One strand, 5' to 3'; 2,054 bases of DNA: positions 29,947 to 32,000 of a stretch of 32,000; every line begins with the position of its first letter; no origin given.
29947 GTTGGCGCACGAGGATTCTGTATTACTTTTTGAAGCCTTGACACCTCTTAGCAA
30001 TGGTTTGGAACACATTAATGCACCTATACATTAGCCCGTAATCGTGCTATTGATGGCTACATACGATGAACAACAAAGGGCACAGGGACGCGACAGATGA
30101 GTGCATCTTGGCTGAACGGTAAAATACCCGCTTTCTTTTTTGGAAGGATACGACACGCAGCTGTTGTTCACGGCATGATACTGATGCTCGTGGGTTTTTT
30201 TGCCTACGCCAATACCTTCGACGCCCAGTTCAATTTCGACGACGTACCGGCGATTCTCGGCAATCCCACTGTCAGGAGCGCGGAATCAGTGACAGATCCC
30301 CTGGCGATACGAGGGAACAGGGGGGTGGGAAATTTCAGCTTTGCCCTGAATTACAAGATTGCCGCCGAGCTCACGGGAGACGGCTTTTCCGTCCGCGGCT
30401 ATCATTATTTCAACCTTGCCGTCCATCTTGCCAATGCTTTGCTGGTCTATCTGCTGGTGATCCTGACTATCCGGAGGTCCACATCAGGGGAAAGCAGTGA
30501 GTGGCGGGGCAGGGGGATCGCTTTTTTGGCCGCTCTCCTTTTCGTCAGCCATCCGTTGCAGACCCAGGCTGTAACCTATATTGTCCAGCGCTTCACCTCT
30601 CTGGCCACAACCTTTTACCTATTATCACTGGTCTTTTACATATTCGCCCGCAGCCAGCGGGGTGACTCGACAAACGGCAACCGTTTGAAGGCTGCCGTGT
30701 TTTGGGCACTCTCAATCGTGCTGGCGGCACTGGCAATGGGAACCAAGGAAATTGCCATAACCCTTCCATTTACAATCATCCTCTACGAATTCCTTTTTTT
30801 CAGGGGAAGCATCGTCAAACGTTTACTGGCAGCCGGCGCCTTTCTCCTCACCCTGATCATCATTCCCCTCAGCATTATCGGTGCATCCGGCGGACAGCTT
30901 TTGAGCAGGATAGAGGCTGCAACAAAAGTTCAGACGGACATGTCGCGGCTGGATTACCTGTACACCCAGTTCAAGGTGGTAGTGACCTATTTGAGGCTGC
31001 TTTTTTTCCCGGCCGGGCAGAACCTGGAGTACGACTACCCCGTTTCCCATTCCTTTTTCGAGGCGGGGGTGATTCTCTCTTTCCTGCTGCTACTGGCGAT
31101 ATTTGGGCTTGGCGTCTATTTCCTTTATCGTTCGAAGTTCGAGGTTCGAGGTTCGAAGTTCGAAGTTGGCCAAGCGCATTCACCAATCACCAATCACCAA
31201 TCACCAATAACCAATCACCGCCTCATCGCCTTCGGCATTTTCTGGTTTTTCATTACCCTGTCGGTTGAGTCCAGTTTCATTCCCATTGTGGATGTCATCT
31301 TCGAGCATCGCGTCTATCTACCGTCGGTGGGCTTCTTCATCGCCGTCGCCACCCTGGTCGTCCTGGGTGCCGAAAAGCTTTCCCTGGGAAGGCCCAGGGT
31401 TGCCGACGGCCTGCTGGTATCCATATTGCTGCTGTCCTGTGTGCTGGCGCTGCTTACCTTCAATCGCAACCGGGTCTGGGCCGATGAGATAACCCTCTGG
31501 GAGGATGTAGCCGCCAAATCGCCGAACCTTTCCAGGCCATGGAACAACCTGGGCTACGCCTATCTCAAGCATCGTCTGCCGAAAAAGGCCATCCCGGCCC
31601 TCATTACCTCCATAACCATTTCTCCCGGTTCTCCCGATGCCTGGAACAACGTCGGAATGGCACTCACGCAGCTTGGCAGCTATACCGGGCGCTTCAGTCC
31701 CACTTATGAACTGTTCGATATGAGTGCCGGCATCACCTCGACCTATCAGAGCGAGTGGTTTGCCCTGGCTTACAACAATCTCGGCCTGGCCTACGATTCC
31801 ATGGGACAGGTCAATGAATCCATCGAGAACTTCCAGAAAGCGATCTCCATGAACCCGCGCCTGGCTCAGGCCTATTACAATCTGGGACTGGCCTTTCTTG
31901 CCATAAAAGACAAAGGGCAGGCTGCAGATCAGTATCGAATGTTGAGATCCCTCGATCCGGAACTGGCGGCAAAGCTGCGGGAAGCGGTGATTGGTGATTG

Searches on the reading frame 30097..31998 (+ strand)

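Call 69: search_protein_families(library=pfam, proteins=[window:30097-31998:+], max_evalue=0.00001)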
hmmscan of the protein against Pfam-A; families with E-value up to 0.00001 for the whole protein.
window:30097-31998:+ (634 aa): 7 families
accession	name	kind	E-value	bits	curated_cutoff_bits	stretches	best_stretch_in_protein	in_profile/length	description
PF00515.34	TPR_1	-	2.5e-21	75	27.8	1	556-588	1-33/34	Tetratricopeptide repeat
PF07719.23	TPR_2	-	3.9e-16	58.2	27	0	556-588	1-33/34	Tetratricopeptide repeat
PF13181.12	TPR_8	-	6.9e-16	57.4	25.7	1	558-587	3-32/34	Tetratricopeptide repeat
PF13414.12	TPR_11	-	1.2e-14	54.2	26.8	1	563-601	1-39/42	TPR repeat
PF13431.12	TPR_17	-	1.2e-14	53.7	24.4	0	579-608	2-31/34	Tetratricopeptide repeat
PF13432.12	TPR_16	-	1.9e-11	44.6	32.7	1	561-621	2-62/65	Tetratricopeptide repeat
PF13424.12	TPR_12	-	9.2e-09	35.8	30.1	0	556-616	3-71/77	Tetratricopeptide repeat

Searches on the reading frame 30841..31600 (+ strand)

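Call 62: find_homologous_proteins(query=window:30841-31600:+, max_evalue=0.00001)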
Query window:30841-31600:+ (253 aa): 460 proteins with E <= 0.00001 among 4137 candidates; the best 120 are listed.
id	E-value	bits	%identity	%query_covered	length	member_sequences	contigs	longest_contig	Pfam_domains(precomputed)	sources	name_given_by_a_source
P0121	3.0e-87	311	66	87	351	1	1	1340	PF14559.13,PF13431.13,PF13414.13,PF00515.35,PF13424.13,PF13432.13,PF13428.13,PF13181.13,PF07719.24,PF13374.13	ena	-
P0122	2.7e-75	271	92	52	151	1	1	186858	-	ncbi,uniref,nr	ncbi:hypothetical protein [Geotalea toluenoxydans]|uniref:hypothetical protein n=1 Tax=Geotalea tolu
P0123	7.2e-71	257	51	99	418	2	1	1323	PF13431.13,PF23914.2,PF13414.13,PF13176.13,PF13428.13,PF13374.13,PF07721.21,PF14559.13,PF13371.13,PF00515.35,PF13424.13,PF21033.5,PF13432.13,PF13181.13,PF14561.13,PF07719.24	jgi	jgi:tetratricopeptide (TPR) repeat protein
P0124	7.5e-68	247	52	99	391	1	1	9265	PF13431.13,PF13414.13,PF13176.13,PF13428.13,PF13374.13,PF14559.13,PF24575.2,PF13371.13,PF00515.35,PF13424.13,PF21033.5,PF13432.13,PF13181.13,PF07719.24,PF13174.13,PF20308.5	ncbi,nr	ncbi:MAG: tetratricopeptide repeat protein, partial [Nitrospirae bacterium]|nr:tetratricopeptide rep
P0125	4.5e-67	245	50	97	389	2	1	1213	PF14559.13,PF13431.13,PF13414.13,PF00515.35,PF13424.13,PF13432.13,PF13181.13,PF07719.24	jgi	jgi:tetratricopeptide (TPR) repeat protein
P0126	7.7e-67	244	51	95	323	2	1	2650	PF13414.13,PF07719.24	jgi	jgi:tetratricopeptide (TPR) repeat protein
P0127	1.0e-65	240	50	99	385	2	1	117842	PF13431.13,PF13414.13,PF00515.35,PF13424.13,PF13176.13,PF13432.13,PF13181.13,PF07719.24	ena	-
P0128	9.4e-65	237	47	92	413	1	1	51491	PF13431.13,PF13414.13,PF13176.13,PF13428.13,PF13374.13,PF07721.21,PF14559.13,PF24575.2,PF13371.13,PF00515.35,PF13424.13,PF21033.5,PF13432.13,PF13181.13,PF07719.24,PF13174.13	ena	-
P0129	1.0e-63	234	47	96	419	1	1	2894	PF14559.13,PF13431.13,PF13414.13,PF00515.35,PF13424.13,PF13432.13,PF13428.13,PF13181.13,PF07719.24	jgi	-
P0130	1.2e-63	233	51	92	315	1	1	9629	PF14559.13,PF13431.13,PF13414.13,PF13371.13,PF00515.35,PF13424.13,PF13432.13,PF13428.13,PF13181.13,PF07719.24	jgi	jgi:tetratricopeptide (TPR) repeat protein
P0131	2.2e-63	232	50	98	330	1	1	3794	PF13431.13,PF13414.13,PF13176.13,PF13428.13,PF13374.13,PF14559.13,PF13371.13,PF00515.35,PF13424.13,PF13432.13,PF13181.13,PF07719.24,PF13174.13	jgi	jgi:tetratricopeptide (TPR) repeat protein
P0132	2.2e-63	232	47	99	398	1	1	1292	PF03704.24,PF13431.13,PF23914.2,PF13414.13,PF13176.13,PF13428.13,PF13374.13,PF14559.13,PF24575.2,PF13371.13,PF00515.35,PF13424.13,PF21033.5,PF13432.13,PF13181.13,PF07719.24,PF13174.13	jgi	jgi:tetratricopeptide (TPR) repeat protein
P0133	1.2e-62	230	50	93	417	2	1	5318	PF03704.24,PF13431.13,PF23914.2,PF13414.13,PF13176.13,PF13428.13,PF13374.13,PF07721.21,PF14559.13,PF13371.13,PF00515.35,PF13424.13,PF21033.5,PF13432.13,PF13181.13,PF14561.13,PF07719.24,PF13174.13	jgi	jgi:cytochrome c-type biogenesis protein CcmH/NrfG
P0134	1.8e-62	229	51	95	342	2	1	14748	PF03704.24,PF13431.13,PF13414.13,PF13176.13,PF13428.13,PF13374.13,PF07721.21,PF14559.13,PF24575.2,PF13371.13,PF00515.35,PF12895.14,PF13424.13,PF13432.13,PF13181.13,PF07719.24,PF13174.13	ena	-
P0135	4.1e-62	228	51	96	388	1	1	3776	PF25063.1,PF13431.13,PF23914.2,PF13414.13,PF23557.2,PF01535.27,PF13176.13,PF13428.13,PF13374.13,PF07721.21,PF14559.13,PF27595.1,PF13371.13,PF17874.8,PF00515.35,PF12895.14,PF13424.13,PF21033.5,PF13432.13,PF13181.13,PF07719.24,PF13174.13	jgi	jgi:Flp pilus assembly protein TadD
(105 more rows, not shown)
